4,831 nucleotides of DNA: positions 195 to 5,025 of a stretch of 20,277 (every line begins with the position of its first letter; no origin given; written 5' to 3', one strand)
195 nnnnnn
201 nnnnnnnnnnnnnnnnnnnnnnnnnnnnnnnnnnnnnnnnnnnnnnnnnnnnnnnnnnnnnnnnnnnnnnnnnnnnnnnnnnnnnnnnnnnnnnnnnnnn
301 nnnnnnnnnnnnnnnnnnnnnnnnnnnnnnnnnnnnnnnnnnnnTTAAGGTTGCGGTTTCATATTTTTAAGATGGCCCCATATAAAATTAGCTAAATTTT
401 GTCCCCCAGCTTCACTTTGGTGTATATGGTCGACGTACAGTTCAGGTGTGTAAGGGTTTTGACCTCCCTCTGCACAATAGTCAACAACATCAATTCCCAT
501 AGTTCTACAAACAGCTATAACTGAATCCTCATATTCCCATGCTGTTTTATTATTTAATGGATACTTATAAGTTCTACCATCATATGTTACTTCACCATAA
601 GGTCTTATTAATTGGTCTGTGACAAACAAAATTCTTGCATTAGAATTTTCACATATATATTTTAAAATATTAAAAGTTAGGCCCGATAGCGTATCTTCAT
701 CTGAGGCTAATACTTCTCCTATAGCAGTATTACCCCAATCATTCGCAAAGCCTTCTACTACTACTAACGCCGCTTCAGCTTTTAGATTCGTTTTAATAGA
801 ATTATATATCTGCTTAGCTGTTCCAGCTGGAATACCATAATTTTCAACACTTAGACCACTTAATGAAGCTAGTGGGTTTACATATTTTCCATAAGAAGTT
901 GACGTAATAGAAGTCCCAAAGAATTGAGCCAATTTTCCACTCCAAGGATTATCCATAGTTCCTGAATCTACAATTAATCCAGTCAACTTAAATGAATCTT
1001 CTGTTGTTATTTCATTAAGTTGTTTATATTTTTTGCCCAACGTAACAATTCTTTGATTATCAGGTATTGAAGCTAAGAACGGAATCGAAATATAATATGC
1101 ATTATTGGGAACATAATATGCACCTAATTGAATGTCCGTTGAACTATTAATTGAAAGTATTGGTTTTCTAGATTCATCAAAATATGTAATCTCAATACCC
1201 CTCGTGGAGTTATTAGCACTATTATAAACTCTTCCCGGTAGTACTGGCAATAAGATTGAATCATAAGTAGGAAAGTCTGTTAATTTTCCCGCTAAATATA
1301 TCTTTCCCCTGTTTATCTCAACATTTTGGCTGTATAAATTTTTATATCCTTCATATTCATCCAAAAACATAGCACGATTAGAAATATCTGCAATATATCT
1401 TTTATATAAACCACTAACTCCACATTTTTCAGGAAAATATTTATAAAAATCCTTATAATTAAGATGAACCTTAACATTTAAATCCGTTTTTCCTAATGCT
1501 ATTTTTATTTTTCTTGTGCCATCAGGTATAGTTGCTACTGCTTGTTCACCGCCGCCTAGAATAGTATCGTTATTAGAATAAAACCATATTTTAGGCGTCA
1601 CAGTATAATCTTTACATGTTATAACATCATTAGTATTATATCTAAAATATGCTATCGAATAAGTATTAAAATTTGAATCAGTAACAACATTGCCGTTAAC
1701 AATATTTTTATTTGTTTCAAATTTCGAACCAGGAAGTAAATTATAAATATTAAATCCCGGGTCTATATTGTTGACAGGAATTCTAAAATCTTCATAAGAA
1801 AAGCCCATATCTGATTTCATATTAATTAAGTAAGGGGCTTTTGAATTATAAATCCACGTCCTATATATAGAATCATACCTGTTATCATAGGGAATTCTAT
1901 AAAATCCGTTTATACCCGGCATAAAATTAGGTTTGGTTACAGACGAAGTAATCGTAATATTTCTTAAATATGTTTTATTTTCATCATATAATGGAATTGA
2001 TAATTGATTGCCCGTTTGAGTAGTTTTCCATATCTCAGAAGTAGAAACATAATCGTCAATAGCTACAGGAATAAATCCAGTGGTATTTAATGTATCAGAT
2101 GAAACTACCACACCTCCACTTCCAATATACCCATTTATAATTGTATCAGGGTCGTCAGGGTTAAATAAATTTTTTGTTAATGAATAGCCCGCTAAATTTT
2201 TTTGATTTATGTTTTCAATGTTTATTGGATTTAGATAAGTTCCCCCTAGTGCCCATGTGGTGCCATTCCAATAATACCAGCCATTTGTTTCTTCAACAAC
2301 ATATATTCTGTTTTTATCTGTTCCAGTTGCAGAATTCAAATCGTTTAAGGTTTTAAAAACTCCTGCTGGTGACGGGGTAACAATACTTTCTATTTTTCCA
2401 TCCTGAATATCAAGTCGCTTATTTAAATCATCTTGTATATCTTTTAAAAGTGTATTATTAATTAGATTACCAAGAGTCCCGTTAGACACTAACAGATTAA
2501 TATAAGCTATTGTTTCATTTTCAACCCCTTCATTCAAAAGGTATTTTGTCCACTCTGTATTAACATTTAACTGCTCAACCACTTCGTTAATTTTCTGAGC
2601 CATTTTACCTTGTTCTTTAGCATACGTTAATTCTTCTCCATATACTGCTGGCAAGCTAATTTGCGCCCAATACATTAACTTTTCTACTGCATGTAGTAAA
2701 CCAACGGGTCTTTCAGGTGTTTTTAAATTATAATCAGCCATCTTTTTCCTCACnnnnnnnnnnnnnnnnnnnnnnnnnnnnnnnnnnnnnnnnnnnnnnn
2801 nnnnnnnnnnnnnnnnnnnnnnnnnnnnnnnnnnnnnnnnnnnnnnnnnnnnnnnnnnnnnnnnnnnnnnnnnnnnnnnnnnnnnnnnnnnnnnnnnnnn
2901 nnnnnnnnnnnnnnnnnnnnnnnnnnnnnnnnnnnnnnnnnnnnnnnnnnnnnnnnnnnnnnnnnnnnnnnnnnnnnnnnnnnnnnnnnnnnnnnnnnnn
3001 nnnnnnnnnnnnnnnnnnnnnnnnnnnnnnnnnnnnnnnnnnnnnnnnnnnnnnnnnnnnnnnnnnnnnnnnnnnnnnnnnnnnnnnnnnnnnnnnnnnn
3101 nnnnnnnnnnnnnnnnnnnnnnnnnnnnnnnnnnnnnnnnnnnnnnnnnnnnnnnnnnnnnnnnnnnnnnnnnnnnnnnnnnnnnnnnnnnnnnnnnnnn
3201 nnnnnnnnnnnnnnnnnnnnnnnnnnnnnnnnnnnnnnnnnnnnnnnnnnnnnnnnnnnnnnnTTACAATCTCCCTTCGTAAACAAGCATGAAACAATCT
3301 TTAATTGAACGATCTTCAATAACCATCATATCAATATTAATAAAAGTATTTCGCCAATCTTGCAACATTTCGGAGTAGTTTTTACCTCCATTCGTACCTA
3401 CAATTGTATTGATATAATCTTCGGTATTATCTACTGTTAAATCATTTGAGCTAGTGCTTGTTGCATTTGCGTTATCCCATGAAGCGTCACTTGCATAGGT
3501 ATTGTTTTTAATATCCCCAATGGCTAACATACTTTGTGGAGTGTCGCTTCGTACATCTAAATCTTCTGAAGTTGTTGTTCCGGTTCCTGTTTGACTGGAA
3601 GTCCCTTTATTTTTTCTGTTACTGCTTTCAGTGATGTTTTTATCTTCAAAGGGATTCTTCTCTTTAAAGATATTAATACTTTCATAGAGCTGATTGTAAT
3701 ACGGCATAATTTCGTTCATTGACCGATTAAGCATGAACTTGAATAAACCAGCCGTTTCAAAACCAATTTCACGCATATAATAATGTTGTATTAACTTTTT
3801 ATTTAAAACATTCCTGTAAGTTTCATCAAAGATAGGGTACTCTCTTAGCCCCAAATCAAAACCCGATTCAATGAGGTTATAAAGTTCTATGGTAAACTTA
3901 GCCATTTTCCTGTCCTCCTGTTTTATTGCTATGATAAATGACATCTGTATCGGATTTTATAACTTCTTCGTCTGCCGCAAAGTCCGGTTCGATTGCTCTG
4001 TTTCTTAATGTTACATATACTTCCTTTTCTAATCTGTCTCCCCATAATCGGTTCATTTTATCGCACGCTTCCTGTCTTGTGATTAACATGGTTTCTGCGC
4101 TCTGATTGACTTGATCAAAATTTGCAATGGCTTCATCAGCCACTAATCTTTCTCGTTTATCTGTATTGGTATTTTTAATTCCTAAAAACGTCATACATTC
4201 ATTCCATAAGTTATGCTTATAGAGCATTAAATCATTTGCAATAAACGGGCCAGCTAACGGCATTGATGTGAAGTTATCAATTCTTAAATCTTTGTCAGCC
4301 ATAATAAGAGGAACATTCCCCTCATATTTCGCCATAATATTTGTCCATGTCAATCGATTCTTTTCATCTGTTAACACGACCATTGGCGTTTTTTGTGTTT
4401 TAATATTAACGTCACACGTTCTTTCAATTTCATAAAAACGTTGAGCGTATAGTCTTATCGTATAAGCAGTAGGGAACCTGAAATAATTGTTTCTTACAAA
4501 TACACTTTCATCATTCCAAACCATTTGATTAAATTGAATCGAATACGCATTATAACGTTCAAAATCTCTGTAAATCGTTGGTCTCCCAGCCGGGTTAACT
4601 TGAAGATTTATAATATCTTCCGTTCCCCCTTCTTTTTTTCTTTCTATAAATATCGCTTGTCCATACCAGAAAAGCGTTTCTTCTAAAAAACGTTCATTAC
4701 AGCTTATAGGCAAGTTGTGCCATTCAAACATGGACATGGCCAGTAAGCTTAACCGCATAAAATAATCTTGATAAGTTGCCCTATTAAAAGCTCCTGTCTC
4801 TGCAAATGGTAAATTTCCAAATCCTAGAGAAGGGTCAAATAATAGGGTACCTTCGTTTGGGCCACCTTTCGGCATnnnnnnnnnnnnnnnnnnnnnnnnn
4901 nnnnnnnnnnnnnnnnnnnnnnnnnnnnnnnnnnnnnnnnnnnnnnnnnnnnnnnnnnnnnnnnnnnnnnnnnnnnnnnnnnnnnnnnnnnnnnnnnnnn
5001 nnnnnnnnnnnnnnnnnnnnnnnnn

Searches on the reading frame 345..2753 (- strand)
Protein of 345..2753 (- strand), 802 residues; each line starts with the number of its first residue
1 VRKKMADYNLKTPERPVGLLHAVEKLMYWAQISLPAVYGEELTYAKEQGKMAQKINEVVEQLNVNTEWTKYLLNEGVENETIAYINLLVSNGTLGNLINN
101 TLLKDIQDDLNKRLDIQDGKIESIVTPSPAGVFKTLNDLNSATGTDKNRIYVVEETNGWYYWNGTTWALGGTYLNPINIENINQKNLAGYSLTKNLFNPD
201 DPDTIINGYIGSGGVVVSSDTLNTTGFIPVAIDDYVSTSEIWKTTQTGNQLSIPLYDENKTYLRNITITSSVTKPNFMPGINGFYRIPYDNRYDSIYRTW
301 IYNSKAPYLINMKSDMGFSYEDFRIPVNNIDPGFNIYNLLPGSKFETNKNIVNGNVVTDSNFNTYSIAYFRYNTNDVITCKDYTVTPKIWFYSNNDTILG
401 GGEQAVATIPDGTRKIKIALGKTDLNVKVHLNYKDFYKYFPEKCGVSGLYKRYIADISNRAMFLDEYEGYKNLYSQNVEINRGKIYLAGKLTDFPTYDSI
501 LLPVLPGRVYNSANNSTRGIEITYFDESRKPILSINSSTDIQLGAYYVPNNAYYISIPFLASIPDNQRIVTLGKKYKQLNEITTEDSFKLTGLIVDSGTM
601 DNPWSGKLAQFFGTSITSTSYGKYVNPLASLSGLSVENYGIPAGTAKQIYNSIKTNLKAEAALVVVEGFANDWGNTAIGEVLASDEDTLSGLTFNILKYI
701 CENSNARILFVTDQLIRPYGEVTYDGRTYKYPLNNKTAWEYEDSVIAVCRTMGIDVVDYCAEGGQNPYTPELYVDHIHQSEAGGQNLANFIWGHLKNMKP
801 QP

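Call 6: search_protein_families(library=pfam, proteins=[window:345-2753:-], max_evalue=0.01)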
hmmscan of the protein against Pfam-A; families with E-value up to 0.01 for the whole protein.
window:345-2753:- (802 aa): 0 families

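Call 7: search_protein_families(library=phrogs, proteins=[window:345-2753:-], max_evalue=0.001)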
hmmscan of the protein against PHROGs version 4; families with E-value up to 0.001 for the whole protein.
window:345-2753:- (802 aa): 3 families
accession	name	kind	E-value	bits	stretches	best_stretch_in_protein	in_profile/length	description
phrog_17240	-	unknown function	1.3e-12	47.7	1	106-175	72-140/821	-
phrog_32221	-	unknown function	4.3e-10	39.7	1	99-238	255-395/475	-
phrog_24388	-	unknown function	1.5e-07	31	1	107-178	51-122/674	-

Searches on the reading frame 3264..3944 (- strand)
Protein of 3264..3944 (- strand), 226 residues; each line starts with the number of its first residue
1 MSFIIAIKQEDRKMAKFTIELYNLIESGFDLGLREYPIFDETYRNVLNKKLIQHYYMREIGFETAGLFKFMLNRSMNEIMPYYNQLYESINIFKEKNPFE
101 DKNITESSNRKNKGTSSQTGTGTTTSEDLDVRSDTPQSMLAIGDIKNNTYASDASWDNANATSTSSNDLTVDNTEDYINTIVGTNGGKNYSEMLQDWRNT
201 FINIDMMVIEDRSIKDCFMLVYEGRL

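Call 6: search_protein_families(library=pfam, proteins=[window:3264-3944:-], max_evalue=0.01)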
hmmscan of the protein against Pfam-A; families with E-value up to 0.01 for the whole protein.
window:3264-3944:- (226 aa): 0 families

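Call 7: search_protein_families(library=phrogs, proteins=[window:3264-3944:-], max_evalue=0.001)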
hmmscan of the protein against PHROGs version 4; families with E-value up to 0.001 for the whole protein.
window:3264-3944:- (226 aa): 3 families
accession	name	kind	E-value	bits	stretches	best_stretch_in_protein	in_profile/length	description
phrog_3225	-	connector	3.8e-37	129.5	1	33-222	51-263/263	adaptor Ad4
phrog_5472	-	tail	6.2e-22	79.2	1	29-222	40-264/264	lower collar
phrog_26520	-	tail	0.00051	20.5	1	47-123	65-141/215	lower collar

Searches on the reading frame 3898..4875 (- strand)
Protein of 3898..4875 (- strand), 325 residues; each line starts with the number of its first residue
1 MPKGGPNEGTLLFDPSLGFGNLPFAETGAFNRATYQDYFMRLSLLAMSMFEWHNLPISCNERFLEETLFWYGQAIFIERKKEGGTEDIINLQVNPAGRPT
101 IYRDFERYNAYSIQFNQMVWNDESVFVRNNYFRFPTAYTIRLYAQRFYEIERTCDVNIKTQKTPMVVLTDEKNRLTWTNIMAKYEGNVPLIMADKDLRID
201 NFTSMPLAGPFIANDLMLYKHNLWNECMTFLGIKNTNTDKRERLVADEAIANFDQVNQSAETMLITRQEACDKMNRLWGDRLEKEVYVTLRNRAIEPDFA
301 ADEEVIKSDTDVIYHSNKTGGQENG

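Call 6: search_protein_families(library=pfam, proteins=[window:3898-4875:-], max_evalue=0.01)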
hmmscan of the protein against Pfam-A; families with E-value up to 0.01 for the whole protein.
window:3898-4875:- (325 aa): 1 family
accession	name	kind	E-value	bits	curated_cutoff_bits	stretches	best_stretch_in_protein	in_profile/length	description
PF05352.17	Phage_connector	-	1.2e-48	166.5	25.6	1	32-282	15-272/281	Phage Connector (GP10)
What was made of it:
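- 3898..4875 (-): Connector (gp10), the downstream neighbour, after a 101-nt gap. PF05352 E 1e-48 (call 6).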

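Call 7: search_protein_families(library=phrogs, proteins=[window:3898-4875:-], max_evalue=0.001)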
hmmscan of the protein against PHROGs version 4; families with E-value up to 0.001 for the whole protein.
window:3898-4875:- (325 aa): 1 family
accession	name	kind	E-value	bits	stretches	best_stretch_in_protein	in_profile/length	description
phrog_2038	-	connector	6.5e-54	184.4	1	29-289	22-291/314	upper collar connector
